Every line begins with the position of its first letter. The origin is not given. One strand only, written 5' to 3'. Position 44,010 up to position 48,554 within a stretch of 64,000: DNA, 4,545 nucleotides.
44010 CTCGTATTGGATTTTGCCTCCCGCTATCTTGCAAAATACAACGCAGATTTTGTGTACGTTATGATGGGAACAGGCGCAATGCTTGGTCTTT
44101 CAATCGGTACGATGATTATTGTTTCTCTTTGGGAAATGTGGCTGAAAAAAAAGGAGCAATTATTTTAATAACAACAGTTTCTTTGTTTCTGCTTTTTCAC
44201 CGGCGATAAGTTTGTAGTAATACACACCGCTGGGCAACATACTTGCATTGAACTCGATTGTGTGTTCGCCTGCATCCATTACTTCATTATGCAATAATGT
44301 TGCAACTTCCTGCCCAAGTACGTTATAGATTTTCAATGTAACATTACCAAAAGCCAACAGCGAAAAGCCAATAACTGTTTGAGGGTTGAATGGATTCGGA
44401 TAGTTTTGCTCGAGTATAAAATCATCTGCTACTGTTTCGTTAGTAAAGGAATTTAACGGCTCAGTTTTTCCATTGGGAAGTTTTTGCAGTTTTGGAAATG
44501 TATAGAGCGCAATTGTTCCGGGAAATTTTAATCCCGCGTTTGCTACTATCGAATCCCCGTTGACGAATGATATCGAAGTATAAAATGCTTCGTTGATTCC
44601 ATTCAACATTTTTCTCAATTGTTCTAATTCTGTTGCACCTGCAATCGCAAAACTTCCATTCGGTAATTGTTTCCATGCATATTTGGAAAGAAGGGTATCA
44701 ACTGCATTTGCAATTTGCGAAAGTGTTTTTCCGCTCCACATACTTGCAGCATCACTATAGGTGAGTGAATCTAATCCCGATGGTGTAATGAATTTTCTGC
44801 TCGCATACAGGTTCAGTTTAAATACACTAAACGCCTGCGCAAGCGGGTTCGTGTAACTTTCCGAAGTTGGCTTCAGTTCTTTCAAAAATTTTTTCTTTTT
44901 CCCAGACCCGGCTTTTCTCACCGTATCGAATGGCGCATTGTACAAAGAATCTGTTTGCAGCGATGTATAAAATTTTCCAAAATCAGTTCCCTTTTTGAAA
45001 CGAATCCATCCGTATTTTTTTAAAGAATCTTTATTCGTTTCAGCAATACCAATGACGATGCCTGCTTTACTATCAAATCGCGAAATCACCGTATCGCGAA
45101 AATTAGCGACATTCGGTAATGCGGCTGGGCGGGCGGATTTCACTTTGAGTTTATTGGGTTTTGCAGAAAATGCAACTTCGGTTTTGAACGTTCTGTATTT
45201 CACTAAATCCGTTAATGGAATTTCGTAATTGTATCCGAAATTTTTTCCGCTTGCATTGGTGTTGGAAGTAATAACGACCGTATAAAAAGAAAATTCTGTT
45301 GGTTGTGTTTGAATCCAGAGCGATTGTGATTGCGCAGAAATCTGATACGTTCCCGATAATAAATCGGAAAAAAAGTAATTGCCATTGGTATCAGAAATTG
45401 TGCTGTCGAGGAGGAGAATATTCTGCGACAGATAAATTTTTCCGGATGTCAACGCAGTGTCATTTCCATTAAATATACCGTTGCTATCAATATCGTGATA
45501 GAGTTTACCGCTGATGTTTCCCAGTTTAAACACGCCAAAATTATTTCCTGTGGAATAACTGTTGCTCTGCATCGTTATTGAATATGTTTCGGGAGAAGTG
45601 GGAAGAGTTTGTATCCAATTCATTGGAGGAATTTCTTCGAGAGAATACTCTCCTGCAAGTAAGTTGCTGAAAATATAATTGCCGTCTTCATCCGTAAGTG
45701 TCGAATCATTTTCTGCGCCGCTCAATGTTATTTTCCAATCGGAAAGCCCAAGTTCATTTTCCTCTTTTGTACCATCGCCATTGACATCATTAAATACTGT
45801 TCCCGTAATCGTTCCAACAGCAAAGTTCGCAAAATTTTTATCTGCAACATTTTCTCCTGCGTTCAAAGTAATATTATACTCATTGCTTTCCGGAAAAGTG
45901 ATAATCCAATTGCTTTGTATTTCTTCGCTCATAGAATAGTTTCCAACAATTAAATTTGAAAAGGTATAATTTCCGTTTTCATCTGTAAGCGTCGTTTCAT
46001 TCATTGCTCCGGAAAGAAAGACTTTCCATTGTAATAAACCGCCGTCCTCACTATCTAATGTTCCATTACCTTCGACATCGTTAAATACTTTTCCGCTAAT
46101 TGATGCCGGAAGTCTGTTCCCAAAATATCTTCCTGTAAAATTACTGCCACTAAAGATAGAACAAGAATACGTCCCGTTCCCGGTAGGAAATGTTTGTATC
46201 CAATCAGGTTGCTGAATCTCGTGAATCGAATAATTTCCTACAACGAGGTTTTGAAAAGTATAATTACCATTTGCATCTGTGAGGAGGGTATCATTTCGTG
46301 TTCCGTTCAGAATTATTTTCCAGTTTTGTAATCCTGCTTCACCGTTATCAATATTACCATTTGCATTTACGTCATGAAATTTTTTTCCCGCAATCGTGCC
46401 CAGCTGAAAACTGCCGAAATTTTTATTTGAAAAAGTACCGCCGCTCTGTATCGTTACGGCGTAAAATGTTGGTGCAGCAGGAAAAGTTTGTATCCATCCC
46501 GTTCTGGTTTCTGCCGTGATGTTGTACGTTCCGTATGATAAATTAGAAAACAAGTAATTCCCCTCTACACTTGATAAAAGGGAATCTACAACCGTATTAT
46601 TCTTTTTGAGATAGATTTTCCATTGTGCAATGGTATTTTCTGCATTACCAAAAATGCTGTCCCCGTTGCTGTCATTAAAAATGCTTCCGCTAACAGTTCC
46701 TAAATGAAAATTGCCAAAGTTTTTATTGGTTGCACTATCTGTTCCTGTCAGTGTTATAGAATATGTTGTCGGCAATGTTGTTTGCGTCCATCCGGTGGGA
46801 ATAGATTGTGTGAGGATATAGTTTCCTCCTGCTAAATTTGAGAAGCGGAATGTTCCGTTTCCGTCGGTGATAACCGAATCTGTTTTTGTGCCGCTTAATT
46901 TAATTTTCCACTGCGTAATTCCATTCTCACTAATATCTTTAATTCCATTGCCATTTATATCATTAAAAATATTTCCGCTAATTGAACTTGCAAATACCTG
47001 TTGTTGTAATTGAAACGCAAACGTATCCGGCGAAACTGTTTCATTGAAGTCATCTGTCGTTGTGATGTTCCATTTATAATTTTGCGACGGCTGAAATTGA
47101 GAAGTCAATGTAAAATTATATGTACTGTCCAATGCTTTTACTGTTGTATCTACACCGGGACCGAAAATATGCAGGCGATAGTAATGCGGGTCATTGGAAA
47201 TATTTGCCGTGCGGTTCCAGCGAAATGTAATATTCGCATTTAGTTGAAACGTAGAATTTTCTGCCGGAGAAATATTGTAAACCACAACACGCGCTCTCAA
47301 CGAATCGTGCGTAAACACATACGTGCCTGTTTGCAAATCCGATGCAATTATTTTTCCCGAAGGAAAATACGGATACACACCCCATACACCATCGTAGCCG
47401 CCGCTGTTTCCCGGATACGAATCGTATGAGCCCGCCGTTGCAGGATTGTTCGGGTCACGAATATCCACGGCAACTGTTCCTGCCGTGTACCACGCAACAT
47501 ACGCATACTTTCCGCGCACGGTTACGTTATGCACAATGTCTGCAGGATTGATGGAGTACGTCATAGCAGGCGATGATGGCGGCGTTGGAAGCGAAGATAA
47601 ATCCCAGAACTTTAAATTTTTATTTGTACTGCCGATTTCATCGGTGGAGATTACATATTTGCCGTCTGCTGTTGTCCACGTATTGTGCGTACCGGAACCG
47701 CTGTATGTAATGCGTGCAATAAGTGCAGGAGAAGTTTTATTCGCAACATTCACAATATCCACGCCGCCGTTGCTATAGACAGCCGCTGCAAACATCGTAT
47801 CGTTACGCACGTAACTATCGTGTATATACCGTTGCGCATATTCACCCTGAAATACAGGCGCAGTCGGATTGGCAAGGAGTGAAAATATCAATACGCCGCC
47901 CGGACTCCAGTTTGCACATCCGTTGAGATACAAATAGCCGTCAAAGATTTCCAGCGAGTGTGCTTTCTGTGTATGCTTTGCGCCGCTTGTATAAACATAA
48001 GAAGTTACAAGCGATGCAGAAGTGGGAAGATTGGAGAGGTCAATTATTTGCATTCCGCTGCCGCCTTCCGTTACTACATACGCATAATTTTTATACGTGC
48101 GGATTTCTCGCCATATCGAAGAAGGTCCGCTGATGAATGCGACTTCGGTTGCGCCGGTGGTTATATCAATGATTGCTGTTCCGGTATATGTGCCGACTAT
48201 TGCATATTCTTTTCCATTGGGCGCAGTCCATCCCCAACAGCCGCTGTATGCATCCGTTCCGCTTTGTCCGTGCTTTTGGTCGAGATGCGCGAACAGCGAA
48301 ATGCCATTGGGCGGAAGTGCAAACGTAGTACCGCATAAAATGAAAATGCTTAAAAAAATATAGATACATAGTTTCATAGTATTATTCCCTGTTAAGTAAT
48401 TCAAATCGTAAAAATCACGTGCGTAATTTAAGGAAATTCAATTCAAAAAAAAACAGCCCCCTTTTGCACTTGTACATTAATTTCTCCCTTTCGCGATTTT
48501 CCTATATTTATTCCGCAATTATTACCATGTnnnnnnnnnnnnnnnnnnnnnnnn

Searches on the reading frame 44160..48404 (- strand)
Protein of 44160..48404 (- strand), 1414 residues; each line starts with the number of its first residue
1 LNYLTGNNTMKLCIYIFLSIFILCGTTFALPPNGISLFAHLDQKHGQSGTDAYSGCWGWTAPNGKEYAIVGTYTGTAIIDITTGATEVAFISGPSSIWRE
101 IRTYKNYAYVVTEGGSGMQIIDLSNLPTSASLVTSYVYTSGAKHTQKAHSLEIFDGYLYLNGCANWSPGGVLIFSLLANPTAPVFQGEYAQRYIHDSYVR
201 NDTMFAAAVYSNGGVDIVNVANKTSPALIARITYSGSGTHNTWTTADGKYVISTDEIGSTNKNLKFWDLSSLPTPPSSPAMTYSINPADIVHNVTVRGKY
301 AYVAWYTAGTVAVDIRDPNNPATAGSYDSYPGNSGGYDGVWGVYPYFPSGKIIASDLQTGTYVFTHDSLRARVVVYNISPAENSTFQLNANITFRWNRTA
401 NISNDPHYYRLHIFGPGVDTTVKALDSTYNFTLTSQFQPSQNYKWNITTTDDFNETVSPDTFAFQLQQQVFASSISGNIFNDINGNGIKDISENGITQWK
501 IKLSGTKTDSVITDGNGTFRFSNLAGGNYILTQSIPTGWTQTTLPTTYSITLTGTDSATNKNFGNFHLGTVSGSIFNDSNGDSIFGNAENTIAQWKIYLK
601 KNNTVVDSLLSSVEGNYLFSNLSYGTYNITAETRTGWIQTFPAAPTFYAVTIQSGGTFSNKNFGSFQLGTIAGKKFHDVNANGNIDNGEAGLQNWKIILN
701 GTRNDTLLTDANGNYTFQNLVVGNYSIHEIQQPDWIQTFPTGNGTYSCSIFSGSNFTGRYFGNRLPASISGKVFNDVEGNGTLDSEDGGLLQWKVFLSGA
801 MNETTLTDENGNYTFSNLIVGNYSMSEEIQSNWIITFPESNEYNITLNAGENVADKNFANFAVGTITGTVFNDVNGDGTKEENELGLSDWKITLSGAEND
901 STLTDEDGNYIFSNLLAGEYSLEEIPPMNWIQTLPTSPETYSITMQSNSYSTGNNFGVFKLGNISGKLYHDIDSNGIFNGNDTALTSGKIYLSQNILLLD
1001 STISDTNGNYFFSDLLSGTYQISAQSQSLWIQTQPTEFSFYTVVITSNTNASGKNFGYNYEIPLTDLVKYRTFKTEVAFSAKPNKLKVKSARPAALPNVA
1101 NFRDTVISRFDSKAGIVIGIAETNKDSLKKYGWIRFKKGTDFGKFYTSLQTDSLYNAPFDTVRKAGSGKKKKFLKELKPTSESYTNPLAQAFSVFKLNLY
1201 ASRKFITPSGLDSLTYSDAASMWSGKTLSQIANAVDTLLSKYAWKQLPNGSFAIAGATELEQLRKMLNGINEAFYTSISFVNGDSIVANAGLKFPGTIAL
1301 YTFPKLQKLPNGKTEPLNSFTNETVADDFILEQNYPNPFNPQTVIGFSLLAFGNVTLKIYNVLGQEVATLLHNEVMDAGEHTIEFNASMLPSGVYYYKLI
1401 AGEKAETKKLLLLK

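Call 9: search_protein_families(library=pfam, proteins=[window:44160-48404:-], max_evalue=0.1)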
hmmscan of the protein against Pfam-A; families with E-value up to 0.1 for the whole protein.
window:44160-48404:- (1414 aa): 16 families
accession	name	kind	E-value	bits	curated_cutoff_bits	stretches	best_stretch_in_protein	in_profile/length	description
PF17210.9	SdrD_B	-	3.2e-59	198.4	29.7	6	475-547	3-78/112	SdrD B-like domain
PF13620.12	CarboxypepD_reg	-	1.9e-27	95.8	32.3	5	490-543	8-64/82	Carboxypeptidase regulatory-like domain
PF17802.7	SpaA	-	4.2e-25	88.2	23.1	5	691-734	15-63/91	Prealbumin-like fold domain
PF23193.1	NOMO_3rd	-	4.8e-15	56.1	27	1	509-532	60-83/120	NOMO third transthyretin-like domain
PF13715.12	CarbopepD_reg_2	-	8e-13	48.7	32.2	2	488-535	6-52/88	CarboxypepD_reg-like domain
PF09430.16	EMC7_beta-sandw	-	1.1e-12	48.6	26.6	0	887-923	7-44/122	ER membrane protein complex subunit 7, beta-sandwich domain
PF08309.17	LVIVD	-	2.7e-12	46.3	20.2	2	292-328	5-41/42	LVIVD repeat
PF18962.6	Por_Secre_tail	-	1.8e-09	38.2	27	1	1335-1411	2-74/75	Secretion system C-terminal sorting domain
PF00775.27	Dioxygenase_C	-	5.3e-08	33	27.3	0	801-831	74-104/182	Dioxygenase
PF07495.19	Y_Y_Y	-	0.00011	22.4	26.6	0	501-531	12-42/65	Y_Y_Y domain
PF11008.14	DUF2846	-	0.00078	19.9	34.3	0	1006-1031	37-66/92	Protein of unknown function (DUF2846)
PF20598.4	DUF6795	-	0.0016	19.2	27.4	0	498-523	20-45/103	Domain of unknown function (DUF6795)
PF14686.12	fn3_3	-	0.013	15.7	24.4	0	805-826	29-50/75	Polysaccharide lyase family 4, domain II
PF23623.1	GBD_IRG7_N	-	0.02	15.5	27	0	1004-1028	58-82/95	IRG7 N-terminal galactose binding domain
PF13860.13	FlgD_ig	-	0.036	14.5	27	0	1353-1399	23-73/79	FlgD Ig-like domain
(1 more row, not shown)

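Call 65: search_protein_families(library=ncbifam, proteins=[window:44160-48404:-], max_evalue=0.001)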
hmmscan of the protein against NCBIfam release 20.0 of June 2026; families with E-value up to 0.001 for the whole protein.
window:44160-48404:- (1414 aa): 4 families
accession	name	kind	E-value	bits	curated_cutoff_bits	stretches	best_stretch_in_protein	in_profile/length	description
TIGR04312.1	choice_anch_B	subfamily_domain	9e-60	202.9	100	1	30-364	10-362/364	choice-of-anchor B family protein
NF000535.3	MSCRAMM_SdrC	exception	7.4e-17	60.7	1700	4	474-547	609-685/963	MSCRAMM family adhesin SdrC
TIGR04183.1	Por_Secre_tail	domain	7.6e-10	38.6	23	1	1335-1411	2-70/72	T9SS type A sorting domain-containing protein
TIGR02422.1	protocat_beta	equivalog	3.8e-06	26.7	296.4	0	804-829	111-136/220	protocatechuate 3,4-dioxygenase subunit beta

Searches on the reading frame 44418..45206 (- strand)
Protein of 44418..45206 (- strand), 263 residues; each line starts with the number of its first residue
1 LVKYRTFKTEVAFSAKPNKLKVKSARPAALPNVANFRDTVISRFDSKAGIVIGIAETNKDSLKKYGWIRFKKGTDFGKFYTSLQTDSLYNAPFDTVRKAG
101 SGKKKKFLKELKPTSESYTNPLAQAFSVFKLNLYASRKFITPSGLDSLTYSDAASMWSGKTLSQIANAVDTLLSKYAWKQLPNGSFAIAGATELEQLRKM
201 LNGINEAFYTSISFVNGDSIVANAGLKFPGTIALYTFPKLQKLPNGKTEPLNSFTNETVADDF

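Call 12: search_protein_families(library=pfam, proteins=[window:44418-45206:-], max_evalue=10)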
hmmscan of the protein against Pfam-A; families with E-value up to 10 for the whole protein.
window:44418-45206:- (263 aa): 1 family
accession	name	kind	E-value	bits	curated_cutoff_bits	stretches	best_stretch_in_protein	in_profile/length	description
PF25607.1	DUF7939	-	0.21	12.4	27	1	145-169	53-77/81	Domain of unknown function (DUF7939)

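Call 13: search_protein_families(library=ncbifam, proteins=[window:44418-45206:-], max_evalue=10)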
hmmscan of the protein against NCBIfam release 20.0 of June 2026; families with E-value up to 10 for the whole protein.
window:44418-45206:- (263 aa): 0 families
